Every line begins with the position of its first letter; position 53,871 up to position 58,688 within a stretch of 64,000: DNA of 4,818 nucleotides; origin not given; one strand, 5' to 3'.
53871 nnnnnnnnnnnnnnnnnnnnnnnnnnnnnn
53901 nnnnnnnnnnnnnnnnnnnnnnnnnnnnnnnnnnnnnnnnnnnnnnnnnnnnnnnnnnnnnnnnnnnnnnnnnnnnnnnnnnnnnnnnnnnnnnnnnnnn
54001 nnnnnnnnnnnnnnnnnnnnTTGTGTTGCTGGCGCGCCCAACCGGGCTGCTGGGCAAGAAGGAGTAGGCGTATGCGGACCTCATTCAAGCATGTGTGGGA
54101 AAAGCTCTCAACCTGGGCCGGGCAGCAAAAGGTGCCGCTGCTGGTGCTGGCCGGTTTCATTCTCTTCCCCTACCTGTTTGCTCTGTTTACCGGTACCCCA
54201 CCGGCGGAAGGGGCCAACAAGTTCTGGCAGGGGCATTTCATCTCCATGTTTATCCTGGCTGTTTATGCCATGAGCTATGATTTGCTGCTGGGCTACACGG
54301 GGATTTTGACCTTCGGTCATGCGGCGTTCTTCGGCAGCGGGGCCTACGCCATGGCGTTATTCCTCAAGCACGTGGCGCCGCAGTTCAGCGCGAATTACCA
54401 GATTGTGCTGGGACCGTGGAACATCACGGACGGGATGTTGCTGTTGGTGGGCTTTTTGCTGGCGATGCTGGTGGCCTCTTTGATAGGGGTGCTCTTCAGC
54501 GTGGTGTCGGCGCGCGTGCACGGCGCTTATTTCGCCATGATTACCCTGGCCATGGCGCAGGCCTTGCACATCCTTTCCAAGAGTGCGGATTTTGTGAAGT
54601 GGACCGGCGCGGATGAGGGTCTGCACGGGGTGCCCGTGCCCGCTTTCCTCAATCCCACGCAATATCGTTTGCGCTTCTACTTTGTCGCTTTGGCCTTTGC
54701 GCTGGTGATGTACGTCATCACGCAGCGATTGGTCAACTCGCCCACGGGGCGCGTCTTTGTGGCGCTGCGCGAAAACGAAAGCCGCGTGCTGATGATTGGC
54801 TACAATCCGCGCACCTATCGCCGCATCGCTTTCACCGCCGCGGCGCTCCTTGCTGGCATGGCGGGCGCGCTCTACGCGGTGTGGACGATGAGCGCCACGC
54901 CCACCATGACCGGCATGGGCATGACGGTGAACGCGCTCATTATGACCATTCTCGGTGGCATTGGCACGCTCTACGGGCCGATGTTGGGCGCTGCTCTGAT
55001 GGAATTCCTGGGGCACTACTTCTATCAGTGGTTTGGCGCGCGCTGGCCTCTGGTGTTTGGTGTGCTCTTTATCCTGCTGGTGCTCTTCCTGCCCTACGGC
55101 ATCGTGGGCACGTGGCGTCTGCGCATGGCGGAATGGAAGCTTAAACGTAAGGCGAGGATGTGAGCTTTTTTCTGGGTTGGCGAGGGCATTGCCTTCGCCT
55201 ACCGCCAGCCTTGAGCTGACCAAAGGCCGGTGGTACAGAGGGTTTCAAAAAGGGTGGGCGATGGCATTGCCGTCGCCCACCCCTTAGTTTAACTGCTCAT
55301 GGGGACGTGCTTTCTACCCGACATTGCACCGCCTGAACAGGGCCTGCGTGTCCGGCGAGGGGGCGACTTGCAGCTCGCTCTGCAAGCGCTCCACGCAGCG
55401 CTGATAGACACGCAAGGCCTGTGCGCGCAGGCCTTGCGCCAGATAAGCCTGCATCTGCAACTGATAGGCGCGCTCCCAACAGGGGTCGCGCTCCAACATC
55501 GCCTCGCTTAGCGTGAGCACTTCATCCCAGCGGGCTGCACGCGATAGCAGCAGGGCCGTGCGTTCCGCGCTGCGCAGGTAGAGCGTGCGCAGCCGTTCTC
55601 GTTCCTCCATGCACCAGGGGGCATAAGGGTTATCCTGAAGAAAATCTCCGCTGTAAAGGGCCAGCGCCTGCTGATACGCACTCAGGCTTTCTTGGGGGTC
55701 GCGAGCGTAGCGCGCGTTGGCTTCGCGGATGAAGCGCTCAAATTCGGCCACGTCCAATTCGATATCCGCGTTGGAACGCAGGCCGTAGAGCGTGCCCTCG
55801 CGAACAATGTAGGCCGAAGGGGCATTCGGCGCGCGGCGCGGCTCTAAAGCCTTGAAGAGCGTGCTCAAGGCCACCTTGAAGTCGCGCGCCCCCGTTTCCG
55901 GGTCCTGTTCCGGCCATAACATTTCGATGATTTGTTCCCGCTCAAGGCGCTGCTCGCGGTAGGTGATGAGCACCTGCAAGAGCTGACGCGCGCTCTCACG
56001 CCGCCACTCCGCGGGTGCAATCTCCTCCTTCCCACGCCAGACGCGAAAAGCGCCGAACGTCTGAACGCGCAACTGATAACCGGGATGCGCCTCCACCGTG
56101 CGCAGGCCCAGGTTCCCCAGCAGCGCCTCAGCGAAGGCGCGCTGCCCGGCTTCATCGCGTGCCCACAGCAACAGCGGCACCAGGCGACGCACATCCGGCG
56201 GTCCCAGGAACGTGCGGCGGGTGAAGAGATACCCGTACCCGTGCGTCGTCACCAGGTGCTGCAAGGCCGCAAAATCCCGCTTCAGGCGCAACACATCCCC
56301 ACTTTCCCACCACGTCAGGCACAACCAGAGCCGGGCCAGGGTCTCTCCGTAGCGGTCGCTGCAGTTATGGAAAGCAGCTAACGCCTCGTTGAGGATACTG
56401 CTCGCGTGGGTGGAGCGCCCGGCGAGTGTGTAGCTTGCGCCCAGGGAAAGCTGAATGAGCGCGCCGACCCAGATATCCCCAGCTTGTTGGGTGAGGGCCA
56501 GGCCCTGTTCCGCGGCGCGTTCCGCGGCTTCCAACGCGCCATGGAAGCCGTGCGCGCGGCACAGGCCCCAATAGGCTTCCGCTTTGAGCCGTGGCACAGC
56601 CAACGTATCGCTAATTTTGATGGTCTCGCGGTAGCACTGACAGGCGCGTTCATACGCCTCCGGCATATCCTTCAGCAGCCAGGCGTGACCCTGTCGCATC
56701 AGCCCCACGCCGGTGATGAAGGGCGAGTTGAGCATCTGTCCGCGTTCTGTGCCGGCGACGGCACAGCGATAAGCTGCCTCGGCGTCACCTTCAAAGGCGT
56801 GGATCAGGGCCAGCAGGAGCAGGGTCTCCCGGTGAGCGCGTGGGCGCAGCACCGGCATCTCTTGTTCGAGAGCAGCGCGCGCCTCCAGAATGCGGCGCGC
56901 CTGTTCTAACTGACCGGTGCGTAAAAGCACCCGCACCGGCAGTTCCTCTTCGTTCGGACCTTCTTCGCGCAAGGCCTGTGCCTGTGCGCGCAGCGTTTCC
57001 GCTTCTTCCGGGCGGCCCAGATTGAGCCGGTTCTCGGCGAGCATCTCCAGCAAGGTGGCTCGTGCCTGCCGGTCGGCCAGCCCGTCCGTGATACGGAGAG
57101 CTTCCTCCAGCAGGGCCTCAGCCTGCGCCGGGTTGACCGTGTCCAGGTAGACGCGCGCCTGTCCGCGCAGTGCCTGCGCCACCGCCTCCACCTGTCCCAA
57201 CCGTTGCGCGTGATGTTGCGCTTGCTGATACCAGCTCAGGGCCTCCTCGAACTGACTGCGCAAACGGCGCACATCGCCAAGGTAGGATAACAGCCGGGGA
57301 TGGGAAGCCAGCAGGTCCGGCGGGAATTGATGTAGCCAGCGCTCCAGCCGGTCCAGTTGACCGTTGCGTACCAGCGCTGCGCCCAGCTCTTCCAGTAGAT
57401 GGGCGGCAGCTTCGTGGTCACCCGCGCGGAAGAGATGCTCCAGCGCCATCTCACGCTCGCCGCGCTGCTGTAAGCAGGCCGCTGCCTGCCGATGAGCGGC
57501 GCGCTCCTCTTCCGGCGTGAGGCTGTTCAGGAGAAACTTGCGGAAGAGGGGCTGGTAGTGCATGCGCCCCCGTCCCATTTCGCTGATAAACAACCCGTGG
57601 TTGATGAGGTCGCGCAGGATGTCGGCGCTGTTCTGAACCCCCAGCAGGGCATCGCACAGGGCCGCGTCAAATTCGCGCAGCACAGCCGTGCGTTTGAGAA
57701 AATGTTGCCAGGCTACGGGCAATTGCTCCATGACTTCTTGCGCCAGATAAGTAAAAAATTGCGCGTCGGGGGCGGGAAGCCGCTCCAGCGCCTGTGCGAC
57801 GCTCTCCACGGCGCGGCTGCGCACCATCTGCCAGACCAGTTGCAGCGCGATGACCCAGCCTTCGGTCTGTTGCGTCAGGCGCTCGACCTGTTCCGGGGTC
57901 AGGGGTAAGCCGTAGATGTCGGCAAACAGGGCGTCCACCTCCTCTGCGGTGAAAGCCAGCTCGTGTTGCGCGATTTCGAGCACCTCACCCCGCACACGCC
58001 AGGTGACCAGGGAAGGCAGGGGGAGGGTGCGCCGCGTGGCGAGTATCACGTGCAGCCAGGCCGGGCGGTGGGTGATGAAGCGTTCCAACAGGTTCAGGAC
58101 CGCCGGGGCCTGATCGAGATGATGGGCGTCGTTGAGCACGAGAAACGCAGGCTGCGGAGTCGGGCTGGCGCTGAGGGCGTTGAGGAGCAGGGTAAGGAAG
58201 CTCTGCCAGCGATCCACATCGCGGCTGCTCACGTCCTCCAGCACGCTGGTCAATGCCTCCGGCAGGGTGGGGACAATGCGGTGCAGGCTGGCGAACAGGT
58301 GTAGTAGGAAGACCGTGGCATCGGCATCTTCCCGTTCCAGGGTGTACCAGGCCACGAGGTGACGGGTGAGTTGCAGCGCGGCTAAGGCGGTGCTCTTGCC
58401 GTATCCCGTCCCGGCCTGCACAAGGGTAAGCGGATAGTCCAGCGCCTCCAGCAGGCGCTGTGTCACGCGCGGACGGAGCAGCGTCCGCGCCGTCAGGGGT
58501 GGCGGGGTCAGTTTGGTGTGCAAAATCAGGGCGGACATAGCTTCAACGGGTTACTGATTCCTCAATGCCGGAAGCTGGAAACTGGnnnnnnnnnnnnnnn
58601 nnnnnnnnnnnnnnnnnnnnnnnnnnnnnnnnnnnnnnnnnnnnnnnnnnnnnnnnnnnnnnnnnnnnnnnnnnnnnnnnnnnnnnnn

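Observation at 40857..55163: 15-gene import-and-activate cluster for an unknown hydroxyacyl ester (PHB-oligomer-like) substrate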

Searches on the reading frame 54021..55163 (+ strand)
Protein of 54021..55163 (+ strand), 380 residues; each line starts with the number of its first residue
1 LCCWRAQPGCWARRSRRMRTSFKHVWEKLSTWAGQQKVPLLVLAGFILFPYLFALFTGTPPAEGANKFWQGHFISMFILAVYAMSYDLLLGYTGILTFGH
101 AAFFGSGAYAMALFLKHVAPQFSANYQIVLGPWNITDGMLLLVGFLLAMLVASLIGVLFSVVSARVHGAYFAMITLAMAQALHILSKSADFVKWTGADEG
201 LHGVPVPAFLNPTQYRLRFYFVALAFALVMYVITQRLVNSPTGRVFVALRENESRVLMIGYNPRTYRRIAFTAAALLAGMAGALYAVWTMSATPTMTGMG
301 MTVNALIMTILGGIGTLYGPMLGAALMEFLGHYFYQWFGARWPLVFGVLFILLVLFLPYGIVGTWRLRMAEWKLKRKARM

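Call 4: search_protein_families(library=pfam, proteins=[window:54021-55163:+])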
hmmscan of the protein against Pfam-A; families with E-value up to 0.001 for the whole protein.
window:54021-55163:+ (380 aa): 1 family
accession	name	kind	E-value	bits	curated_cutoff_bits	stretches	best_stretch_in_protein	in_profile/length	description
PF02653.21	BPD_transp_2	-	1.2e-36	126.7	26.8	1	75-353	8-268/269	Branched-chain amino acid transport system / permease component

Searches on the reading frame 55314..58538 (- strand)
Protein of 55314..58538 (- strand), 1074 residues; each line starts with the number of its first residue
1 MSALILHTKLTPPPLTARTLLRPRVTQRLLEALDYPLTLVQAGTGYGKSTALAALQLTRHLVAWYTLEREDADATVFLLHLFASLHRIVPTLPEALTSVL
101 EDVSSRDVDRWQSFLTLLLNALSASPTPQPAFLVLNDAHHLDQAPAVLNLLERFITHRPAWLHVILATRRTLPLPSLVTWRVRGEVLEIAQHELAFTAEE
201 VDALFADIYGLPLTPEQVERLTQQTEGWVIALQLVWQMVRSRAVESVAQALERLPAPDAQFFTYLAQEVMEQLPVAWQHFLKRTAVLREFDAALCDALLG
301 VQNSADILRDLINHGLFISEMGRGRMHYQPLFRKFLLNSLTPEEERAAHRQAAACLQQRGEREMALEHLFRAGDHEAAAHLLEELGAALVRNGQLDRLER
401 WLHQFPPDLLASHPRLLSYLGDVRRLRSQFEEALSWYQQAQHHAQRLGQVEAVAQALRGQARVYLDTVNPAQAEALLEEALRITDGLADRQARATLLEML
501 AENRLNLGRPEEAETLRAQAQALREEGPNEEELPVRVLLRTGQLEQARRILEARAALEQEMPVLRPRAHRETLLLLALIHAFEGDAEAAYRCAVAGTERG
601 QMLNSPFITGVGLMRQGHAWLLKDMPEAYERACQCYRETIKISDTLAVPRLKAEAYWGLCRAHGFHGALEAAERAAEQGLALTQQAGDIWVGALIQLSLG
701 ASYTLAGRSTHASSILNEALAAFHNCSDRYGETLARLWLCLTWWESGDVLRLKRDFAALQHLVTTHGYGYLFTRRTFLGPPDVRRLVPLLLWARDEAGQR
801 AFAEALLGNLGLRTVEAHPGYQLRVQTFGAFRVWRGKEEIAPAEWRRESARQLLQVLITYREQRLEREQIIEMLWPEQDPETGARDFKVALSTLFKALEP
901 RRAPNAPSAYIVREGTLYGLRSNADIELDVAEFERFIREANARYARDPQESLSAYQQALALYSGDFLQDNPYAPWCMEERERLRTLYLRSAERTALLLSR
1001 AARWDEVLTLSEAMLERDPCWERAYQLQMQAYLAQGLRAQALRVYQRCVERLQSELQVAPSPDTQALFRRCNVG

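Call 4: search_protein_families(library=pfam, proteins=[window:55314-58538:-])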
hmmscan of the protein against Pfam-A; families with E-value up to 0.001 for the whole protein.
window:55314-58538:- (1074 aa): 6 families
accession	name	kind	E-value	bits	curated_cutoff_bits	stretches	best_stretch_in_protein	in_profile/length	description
PF03704.23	BTAD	-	2.6e-26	93.2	22.1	1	928-1069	1-143/146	Bacterial transcriptional activator domain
PF13424.12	TPR_12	-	3e-10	40.6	30.1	1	416-483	5-74/77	Tetratricopeptide repeat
PF17874.7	TPR_MalT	-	6.2e-06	26.2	45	1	374-581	35-251/336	MalT-like TPR region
PF11846.14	Wzy_C_2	-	0.00055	20.4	28.5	0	473-523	125-175/191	Virulence factor membrane-bound polymerase, C-terminal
PF24883.2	NPHP3_N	-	0.00064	20.4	24.8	0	27-169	13-164/164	Nephrocystin 3, N-terminal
PF00486.34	Trans_reg_C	-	0.00074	20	26.2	0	850-901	10-60/77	Transcriptional regulatory protein, C terminal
